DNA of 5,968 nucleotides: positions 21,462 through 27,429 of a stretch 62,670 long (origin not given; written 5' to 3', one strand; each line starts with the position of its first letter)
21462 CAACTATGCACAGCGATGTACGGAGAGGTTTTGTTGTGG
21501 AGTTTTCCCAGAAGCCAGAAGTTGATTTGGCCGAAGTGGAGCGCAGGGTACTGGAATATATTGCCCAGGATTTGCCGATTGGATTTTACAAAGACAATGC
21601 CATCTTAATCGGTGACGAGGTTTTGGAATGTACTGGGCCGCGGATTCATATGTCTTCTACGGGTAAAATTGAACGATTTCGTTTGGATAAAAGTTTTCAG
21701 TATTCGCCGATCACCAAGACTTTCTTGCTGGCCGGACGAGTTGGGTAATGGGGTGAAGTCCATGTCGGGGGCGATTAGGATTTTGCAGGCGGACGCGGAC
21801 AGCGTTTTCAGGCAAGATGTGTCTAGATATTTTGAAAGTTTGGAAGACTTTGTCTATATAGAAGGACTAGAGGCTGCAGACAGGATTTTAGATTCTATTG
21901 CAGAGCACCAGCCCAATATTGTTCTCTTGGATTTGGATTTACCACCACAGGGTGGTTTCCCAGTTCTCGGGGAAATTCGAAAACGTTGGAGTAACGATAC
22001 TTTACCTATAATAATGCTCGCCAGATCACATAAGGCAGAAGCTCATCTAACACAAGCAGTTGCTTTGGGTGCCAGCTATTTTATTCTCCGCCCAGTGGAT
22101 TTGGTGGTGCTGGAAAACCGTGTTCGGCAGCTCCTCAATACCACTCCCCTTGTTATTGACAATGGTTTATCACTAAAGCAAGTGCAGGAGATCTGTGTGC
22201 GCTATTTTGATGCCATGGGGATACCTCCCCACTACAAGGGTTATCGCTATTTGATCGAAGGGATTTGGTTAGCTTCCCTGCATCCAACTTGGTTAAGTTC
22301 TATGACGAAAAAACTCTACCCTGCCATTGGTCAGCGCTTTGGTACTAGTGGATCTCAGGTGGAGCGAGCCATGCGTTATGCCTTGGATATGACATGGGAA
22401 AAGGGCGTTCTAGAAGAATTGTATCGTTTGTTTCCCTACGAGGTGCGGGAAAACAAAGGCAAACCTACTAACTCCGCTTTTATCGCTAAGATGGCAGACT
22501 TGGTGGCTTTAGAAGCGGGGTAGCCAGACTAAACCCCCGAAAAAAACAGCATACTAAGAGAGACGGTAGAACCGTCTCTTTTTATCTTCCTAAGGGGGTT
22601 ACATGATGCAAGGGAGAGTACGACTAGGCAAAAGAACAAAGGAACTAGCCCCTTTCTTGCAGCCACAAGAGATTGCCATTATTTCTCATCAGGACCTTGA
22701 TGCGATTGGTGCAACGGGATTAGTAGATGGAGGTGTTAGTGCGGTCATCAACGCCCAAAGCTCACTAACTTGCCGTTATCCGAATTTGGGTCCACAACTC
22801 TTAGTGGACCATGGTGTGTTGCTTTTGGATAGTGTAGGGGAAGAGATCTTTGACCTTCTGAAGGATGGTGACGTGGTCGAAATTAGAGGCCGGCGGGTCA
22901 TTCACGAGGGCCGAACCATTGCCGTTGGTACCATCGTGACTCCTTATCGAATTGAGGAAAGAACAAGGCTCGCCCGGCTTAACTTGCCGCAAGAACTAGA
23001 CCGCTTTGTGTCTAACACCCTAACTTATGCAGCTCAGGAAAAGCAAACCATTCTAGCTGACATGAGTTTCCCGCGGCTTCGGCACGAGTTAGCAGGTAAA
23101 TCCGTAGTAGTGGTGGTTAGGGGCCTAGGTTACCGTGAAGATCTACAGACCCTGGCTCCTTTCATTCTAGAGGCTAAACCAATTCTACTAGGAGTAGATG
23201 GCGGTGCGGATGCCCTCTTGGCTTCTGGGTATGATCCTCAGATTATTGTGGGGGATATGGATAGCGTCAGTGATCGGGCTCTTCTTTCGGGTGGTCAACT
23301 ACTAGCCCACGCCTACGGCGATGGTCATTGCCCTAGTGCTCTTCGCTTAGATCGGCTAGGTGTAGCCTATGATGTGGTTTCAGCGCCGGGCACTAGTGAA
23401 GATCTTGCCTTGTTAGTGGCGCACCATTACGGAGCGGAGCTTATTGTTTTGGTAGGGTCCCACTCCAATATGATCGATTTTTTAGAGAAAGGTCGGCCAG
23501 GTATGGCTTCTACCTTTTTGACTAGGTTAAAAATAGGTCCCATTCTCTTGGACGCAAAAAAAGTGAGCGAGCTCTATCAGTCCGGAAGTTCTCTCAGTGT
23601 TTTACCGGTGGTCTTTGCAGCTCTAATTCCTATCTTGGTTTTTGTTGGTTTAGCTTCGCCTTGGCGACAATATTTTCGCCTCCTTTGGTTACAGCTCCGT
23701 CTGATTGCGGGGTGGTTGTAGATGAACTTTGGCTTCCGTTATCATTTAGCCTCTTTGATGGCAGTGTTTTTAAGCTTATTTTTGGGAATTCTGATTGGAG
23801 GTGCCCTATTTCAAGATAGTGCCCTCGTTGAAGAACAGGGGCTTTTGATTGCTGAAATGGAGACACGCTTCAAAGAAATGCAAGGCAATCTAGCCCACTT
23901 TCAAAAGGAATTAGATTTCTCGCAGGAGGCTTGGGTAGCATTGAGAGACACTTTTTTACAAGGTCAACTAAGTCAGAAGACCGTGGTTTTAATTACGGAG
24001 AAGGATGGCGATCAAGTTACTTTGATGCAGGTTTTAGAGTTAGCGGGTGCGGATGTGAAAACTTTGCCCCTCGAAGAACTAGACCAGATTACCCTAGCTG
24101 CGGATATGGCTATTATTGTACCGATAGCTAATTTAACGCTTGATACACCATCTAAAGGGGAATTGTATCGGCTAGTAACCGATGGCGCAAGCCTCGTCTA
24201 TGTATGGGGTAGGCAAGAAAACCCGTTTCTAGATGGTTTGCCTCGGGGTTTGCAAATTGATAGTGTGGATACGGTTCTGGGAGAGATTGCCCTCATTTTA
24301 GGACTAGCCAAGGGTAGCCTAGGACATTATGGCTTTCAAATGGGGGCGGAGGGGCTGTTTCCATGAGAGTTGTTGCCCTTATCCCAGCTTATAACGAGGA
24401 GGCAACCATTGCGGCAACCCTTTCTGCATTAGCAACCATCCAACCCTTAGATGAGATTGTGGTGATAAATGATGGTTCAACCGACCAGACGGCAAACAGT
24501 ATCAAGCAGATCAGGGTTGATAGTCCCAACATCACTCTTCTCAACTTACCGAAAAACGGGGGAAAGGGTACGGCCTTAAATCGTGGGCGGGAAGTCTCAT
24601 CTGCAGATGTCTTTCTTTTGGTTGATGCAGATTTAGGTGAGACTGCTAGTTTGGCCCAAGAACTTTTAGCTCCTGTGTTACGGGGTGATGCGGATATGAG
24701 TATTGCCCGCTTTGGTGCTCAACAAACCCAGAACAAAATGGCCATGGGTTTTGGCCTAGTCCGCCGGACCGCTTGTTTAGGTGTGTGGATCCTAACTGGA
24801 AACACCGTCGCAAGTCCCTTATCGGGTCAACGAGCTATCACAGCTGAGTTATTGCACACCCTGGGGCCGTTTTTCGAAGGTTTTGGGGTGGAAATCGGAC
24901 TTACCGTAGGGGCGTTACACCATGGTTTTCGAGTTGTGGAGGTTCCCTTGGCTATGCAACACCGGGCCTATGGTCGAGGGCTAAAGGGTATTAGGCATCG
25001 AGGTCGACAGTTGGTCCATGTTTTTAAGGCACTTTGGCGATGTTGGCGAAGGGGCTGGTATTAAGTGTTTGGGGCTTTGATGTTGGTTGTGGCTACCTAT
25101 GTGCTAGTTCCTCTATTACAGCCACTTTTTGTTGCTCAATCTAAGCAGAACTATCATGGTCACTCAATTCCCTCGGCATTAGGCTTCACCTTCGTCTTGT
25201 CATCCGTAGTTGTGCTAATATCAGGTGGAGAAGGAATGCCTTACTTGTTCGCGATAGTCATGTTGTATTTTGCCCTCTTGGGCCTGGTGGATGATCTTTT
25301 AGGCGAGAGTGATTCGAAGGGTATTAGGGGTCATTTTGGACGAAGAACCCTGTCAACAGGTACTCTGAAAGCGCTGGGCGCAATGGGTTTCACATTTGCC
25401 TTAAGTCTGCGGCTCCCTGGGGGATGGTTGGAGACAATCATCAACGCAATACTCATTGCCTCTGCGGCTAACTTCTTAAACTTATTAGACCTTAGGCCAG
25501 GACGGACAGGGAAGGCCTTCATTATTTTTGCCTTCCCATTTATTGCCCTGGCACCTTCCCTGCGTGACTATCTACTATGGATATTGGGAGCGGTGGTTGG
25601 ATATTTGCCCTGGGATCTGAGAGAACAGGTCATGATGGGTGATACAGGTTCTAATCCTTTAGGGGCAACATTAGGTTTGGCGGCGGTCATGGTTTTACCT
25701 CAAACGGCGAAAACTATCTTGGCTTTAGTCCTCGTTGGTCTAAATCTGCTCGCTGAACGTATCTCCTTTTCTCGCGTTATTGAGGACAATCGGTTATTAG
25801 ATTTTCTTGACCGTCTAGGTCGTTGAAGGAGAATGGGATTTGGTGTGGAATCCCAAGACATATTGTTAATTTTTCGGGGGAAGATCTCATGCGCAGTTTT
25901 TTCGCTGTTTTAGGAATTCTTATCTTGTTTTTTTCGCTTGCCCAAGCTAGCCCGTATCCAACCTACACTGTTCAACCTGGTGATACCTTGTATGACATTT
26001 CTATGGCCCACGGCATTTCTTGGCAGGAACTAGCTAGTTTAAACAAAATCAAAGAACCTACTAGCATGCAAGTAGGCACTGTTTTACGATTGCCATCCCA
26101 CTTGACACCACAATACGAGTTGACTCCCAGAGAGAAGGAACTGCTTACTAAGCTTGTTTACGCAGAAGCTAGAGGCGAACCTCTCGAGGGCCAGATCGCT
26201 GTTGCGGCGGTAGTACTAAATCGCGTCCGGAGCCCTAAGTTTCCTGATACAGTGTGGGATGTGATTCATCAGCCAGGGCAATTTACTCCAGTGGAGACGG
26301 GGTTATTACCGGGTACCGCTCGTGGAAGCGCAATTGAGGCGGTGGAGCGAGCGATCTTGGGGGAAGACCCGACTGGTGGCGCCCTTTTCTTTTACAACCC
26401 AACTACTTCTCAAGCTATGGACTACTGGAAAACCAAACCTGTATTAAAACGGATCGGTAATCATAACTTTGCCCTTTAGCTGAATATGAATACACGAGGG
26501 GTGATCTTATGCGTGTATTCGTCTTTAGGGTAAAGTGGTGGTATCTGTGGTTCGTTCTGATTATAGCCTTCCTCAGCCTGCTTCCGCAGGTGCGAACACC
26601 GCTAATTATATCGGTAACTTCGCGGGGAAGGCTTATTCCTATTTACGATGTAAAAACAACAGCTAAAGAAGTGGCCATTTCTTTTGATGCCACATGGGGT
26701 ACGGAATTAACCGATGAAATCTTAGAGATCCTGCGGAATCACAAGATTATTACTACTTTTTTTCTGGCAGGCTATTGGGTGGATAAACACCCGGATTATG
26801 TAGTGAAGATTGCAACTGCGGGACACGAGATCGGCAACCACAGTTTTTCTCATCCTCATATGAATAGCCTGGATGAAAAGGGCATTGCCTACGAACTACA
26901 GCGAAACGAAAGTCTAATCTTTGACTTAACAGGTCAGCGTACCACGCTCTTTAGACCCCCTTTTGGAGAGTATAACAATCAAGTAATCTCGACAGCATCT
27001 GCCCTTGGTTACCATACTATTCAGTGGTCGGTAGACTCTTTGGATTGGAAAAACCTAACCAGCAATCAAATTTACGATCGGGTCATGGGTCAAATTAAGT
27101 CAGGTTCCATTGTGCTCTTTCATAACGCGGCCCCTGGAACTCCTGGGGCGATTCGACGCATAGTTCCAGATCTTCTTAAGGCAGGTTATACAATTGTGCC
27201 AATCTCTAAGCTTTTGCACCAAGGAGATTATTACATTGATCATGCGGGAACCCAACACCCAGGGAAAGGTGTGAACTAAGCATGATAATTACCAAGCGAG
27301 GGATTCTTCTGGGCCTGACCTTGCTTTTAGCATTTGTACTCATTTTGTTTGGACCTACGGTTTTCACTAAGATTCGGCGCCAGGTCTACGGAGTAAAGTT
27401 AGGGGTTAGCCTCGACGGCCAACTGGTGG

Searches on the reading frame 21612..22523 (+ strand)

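Call 24: search_protein_families(library=pfam, proteins=[window:21612-22523:+])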
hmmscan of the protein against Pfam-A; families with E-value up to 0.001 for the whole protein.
window:21612-22523:+ (303 aa): 2 families
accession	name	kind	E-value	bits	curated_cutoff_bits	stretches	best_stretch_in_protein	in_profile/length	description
PF08769.17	Spo0A_C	-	9.6e-31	106.3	25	1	199-296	5-102/104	Sporulation initiation factor Spo0A C terminal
PF00072.30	Response_reg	-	3.2e-14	53.5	30.2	1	57-171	1-110/111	Response regulator receiver domain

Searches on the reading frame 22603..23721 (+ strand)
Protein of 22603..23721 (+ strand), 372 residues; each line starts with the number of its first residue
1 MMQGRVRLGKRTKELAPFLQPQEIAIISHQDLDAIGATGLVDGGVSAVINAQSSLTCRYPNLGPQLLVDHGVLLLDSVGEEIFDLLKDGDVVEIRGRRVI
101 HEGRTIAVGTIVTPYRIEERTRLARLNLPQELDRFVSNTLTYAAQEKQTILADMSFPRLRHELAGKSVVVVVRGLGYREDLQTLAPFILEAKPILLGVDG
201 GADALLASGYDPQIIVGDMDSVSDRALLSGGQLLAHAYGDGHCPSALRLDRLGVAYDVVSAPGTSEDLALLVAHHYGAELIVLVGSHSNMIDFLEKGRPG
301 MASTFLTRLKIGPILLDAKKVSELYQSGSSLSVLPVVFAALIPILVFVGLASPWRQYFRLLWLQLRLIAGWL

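Call 24: search_protein_families(library=pfam, proteins=[window:22603-23721:+])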
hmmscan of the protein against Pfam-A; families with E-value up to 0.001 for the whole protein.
window:22603-23721:+ (372 aa): 2 families
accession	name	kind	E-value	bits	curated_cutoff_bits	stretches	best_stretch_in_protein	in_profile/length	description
PF04263.21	TPK_catalytic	-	5.4e-07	30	30.7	1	189-225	5-41/113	Thiamin pyrophosphokinase, catalytic domain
PF12555.13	SteA-like_C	-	6.8e-07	29.7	26.4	1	321-369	3-52/52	SteA-like C-terminal domain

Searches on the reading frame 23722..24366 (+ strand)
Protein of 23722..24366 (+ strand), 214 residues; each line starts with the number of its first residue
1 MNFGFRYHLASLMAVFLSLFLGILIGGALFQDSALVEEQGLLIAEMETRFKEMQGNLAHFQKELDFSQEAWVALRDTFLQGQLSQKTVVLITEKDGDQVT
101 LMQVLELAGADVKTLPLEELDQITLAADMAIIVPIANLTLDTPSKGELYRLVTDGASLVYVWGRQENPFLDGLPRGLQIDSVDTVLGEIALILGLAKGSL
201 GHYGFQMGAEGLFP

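Call 64: search_protein_families(library=pfam, proteins=[window:23722-24366:+])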
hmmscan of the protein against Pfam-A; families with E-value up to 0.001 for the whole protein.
window:23722-24366:+ (214 aa): 1 family
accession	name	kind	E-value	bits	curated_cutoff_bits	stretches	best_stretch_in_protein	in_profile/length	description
PF11382.13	MctB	-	3.2e-21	76.7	25.6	1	5-113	4-114/306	Copper transport outer membrane protein, MctB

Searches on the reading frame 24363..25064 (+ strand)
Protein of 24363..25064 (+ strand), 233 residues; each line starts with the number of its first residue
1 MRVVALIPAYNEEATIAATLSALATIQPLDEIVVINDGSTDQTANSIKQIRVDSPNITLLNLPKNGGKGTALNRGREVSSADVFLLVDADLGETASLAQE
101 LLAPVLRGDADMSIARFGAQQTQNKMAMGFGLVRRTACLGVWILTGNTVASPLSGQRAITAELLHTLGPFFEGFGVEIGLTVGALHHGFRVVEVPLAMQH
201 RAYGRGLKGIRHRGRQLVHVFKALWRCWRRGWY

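Call 64: search_protein_families(library=pfam, proteins=[window:24363-25064:+])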
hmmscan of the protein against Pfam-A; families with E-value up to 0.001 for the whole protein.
window:24363-25064:+ (233 aa): 3 families
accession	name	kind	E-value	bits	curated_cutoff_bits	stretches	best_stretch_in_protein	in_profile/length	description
PF00535.33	Glycos_transf_2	-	1.3e-22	81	23.3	1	6-120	3-118/168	Glycosyl transferase family 2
PF13641.12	Glyco_tranf_2_3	-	4.8e-09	37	27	1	3-90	3-96/230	Glycosyltransferase like family 2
PF10111.15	Glyco_tranf_2_2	-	8.5e-07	29.2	27.3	1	6-90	3-91/276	Glycosyltransferase like family 2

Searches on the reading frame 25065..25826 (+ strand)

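Call 64: search_protein_families(library=pfam, proteins=[window:25065-25826:+])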
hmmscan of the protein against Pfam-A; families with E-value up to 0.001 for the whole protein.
window:25065-25826:+ (253 aa): 1 family
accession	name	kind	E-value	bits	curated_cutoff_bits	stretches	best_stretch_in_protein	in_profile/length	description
PF00953.26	Glycos_transf_4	-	1.9e-11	44.6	27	1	62-210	4-159/160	Glycosyl transferase family 4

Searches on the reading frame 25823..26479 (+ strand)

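Call 64: search_protein_families(library=pfam, proteins=[window:25823-26479:+])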
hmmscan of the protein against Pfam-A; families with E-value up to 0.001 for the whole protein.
window:25823-26479:+ (218 aa): 2 families
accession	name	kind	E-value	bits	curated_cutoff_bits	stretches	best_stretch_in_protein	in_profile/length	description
PF07486.17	Hydrolase_2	-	3.2e-30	105.1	27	1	118-217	1-100/100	Cell Wall Hydrolase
PF01476.26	LysM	-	9.2e-15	54.8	20.9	1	48-91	1-43/43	LysM domain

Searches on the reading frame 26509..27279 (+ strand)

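Call 64: search_protein_families(library=pfam, proteins=[window:26509-27279:+])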
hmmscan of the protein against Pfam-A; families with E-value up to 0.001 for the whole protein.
window:26509-27279:+ (256 aa): 1 family
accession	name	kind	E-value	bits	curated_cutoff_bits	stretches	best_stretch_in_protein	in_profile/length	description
PF01522.26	Polysacc_deac_1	-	5.6e-35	120.4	23.1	1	48-170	2-123/124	Polysaccharide deacetylase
